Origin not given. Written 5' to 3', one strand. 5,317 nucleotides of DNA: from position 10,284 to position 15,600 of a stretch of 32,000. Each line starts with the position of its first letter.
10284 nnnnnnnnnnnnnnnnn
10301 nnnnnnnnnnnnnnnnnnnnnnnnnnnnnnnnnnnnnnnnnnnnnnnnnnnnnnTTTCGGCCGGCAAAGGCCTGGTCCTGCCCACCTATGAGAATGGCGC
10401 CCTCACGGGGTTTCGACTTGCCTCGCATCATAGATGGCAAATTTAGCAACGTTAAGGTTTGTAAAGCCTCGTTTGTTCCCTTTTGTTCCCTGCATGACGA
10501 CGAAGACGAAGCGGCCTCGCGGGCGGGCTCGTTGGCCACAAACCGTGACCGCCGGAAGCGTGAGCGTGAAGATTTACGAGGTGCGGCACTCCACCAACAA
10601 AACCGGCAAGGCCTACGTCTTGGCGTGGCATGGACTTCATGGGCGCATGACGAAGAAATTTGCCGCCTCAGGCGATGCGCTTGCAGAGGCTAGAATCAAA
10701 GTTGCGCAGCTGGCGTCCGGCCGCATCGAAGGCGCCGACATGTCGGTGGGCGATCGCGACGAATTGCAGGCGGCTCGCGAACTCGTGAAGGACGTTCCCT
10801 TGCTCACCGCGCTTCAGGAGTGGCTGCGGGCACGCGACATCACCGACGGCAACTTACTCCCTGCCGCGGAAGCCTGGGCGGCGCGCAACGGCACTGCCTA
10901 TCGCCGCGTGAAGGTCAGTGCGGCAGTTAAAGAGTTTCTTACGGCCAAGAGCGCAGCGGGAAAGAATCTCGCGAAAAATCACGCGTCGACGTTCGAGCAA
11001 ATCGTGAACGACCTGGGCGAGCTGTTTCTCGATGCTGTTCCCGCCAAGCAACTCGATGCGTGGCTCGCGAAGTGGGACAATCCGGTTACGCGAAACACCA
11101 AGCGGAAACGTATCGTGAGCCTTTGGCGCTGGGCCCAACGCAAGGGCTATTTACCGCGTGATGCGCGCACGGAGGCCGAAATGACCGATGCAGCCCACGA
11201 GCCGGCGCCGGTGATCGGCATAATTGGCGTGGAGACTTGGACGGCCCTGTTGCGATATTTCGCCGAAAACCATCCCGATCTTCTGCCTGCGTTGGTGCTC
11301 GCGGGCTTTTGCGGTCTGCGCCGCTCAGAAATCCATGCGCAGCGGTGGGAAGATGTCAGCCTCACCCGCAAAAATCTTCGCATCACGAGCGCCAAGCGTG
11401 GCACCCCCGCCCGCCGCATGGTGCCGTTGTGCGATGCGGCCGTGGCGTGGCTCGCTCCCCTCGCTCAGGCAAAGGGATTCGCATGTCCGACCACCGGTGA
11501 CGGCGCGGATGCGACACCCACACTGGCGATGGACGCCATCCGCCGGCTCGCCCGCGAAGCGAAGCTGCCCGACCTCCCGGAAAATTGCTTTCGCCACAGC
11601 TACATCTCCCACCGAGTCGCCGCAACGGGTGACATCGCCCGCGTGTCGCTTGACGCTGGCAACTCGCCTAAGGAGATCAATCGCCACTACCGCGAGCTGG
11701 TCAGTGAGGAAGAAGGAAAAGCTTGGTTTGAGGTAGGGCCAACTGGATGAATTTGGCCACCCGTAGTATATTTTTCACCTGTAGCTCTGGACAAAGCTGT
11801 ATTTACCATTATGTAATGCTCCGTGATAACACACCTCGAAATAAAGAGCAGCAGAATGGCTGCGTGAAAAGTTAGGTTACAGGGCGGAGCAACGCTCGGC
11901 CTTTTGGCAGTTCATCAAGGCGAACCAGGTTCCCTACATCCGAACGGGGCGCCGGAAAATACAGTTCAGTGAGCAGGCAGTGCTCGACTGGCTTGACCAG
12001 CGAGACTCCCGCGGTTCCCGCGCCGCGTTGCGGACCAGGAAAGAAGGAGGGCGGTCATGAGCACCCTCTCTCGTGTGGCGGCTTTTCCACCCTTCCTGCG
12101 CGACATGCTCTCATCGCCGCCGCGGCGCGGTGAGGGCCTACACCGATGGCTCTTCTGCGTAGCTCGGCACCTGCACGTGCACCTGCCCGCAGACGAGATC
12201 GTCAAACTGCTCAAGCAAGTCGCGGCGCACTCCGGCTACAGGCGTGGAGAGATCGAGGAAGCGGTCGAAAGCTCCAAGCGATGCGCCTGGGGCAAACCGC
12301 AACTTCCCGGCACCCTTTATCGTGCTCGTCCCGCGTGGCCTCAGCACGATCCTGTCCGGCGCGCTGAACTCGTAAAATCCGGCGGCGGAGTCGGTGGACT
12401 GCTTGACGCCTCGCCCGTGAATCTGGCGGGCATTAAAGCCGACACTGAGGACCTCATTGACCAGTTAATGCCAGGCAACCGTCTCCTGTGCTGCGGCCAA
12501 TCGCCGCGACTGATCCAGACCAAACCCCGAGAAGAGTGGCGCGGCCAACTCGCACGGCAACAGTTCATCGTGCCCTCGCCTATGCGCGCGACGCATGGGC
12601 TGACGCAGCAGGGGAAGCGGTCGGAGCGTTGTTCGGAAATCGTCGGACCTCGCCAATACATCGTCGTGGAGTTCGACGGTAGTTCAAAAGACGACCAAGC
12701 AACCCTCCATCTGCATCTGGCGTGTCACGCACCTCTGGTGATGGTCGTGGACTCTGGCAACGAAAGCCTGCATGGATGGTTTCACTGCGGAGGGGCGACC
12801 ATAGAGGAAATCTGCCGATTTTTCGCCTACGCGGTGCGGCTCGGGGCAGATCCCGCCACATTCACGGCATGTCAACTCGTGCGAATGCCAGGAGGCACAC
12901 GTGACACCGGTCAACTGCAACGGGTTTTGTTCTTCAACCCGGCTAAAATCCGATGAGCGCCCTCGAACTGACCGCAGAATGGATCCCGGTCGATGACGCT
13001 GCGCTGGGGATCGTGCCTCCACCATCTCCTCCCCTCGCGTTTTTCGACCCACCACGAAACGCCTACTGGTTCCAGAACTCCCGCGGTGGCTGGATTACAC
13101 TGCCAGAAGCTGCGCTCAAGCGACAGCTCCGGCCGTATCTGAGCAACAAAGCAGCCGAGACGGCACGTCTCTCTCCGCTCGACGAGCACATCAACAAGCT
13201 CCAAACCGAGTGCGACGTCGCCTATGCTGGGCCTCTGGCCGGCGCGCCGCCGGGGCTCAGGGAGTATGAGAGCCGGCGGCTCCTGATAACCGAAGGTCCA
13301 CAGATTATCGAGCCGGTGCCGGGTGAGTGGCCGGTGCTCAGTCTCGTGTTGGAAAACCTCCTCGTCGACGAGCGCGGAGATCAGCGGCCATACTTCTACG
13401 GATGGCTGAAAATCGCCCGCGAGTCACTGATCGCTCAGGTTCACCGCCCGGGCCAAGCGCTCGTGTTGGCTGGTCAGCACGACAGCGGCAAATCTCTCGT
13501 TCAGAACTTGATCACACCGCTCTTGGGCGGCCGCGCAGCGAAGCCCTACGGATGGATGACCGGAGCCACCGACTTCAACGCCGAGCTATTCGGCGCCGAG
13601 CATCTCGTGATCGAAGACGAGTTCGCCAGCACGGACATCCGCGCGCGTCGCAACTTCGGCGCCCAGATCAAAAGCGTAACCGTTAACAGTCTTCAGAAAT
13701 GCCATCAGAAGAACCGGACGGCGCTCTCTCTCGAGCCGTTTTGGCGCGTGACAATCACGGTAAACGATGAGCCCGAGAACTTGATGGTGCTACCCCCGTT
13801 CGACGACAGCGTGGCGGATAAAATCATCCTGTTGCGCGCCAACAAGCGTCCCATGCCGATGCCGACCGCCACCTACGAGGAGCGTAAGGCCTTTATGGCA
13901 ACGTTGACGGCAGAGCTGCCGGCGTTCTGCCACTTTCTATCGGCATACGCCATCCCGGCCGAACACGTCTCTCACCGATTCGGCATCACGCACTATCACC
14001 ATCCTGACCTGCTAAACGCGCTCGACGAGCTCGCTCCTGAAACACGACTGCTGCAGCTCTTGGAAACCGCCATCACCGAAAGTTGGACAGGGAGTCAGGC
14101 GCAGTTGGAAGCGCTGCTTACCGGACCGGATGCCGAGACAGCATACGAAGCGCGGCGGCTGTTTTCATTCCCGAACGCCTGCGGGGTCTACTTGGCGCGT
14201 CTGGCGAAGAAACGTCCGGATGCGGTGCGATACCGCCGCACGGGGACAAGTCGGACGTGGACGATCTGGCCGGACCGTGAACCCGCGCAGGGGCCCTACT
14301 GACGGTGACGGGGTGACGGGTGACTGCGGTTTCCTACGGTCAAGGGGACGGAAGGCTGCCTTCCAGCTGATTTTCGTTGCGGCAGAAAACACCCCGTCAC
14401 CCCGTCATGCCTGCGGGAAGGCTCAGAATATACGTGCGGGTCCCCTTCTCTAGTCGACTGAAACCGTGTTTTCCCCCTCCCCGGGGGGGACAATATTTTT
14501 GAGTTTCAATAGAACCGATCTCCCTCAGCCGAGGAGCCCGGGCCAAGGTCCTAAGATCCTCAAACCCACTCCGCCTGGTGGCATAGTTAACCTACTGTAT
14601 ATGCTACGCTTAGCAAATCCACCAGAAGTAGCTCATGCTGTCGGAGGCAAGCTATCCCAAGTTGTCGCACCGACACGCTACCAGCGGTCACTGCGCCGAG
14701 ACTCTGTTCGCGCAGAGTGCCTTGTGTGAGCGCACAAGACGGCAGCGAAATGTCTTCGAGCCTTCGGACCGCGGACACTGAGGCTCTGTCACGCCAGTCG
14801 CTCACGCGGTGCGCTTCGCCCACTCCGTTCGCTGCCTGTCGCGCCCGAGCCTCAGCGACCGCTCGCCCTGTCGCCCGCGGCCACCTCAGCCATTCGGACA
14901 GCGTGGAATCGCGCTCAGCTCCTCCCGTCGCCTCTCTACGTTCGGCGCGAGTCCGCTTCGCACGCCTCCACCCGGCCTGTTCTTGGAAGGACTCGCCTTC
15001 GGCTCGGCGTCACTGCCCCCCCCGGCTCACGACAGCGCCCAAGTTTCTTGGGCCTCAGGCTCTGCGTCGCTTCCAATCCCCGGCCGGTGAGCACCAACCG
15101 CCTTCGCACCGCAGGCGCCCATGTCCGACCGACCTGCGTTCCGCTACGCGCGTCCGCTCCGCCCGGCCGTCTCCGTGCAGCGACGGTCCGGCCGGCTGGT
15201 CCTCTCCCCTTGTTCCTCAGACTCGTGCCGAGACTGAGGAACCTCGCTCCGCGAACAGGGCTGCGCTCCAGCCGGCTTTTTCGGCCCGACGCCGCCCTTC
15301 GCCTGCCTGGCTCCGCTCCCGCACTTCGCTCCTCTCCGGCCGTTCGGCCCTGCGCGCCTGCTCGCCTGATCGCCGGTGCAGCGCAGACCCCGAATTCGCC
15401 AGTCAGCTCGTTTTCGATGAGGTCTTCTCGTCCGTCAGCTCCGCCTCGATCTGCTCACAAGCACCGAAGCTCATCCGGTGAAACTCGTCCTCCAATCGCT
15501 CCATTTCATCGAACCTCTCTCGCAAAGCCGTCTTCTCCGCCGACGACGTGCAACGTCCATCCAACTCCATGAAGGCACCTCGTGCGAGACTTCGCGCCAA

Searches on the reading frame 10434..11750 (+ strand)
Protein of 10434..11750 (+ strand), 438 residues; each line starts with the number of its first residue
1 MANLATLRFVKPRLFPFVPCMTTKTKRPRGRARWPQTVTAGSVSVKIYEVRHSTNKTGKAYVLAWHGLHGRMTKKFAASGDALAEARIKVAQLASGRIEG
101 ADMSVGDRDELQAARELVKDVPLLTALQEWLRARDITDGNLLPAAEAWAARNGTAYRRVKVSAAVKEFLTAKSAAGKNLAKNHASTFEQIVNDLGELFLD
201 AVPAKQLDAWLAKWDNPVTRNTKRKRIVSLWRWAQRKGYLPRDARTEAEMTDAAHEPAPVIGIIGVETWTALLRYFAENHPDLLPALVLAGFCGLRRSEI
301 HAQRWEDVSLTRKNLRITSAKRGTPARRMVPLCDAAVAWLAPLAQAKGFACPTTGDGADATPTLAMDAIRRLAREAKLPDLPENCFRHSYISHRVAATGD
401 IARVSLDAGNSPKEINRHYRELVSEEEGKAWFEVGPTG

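Call 12: search_protein_families(library=pfam, proteins=[window:10434-11750:+], max_evalue=0.001)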
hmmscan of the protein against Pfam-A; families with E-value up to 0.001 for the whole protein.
window:10434-11750:+ (438 aa): 1 family
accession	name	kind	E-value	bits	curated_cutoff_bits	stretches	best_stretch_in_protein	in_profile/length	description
PF00589.27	Phage_integrase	-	9.4e-05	22.7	27.1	1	289-396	30-142/172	Phage integrase family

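Call 80: search_protein_families(library=ncbifam, proteins=[window:10434-11750:+], max_evalue=0.01)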
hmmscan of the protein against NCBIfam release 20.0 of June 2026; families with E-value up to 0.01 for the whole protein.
window:10434-11750:+ (438 aa): 4 families
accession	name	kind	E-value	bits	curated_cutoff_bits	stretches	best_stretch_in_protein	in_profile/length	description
NF001399.0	PRK00283.1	subfamily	1.2e-05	24.7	279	1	163-401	7-262/300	tyrosine recombinase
TIGR02225.1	recomb_XerD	equivalog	0.0004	19.8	329.6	1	171-395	9-247/290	site-specific tyrosine recombinase XerD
TIGR02224.1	recomb_XerC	equivalog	0.00097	18.6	335.15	1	186-404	27-259/295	tyrosine recombinase XerC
NF002331.0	PRK01287.1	subfamily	0.0045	16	371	1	293-341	174-220/365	site-specific tyrosine recombinase XerC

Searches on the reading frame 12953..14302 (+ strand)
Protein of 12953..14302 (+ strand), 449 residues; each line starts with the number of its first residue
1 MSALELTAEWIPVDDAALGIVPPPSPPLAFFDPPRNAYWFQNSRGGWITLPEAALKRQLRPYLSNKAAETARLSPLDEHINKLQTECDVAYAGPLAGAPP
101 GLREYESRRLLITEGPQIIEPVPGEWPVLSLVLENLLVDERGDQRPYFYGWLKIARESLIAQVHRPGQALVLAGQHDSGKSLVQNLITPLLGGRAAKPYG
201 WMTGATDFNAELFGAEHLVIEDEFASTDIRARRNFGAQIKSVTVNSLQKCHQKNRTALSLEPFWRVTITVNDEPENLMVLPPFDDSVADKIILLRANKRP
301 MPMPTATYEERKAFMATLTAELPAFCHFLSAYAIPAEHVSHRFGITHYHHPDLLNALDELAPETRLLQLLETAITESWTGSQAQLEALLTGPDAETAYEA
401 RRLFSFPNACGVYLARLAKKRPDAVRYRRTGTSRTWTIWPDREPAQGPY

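Call 12: search_protein_families(library=pfam, proteins=[window:12953-14302:+], max_evalue=0.001)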
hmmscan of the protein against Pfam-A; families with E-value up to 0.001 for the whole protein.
window:12953-14302:+ (449 aa): 1 family
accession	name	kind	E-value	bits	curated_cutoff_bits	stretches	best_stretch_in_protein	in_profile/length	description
PF19263.5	DUF5906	-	8.4e-06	26.9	27.6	1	172-273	1-103/114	Family of unknown function (DUF5906)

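Call 14: search_protein_families(library=padloc, proteins=[window:12953-14302:+], max_evalue=0.001)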
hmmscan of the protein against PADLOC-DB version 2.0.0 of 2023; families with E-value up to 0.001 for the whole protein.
window:12953-14302:+ (449 aa): 0 families

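Call 80: search_protein_families(library=ncbifam, proteins=[window:12953-14302:+], max_evalue=0.01)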
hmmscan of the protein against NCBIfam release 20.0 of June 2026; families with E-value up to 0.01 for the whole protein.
window:12953-14302:+ (449 aa): 1 family
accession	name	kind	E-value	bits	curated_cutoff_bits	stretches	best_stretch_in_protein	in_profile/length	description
TIGR01613.1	primase_Cterm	subfamily_domain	0.0026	16.7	108.7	1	167-275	76-184/304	phage/plasmid primase, P4 family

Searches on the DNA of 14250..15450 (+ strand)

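Call 75: search_rna_families(source=window, start=14250, end=15450, threshold=evalue, max_evalue=1)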
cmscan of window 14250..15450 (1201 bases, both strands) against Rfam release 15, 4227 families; matches with E-value up to 1: 0.
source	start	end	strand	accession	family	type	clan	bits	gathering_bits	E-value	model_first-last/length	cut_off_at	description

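Call 76: search_dna_similar(query=window:14300-15420:+, collection=plasmids, mode=distant, max_rows=8)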
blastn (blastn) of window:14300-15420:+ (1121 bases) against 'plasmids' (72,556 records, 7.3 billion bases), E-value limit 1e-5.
No match.
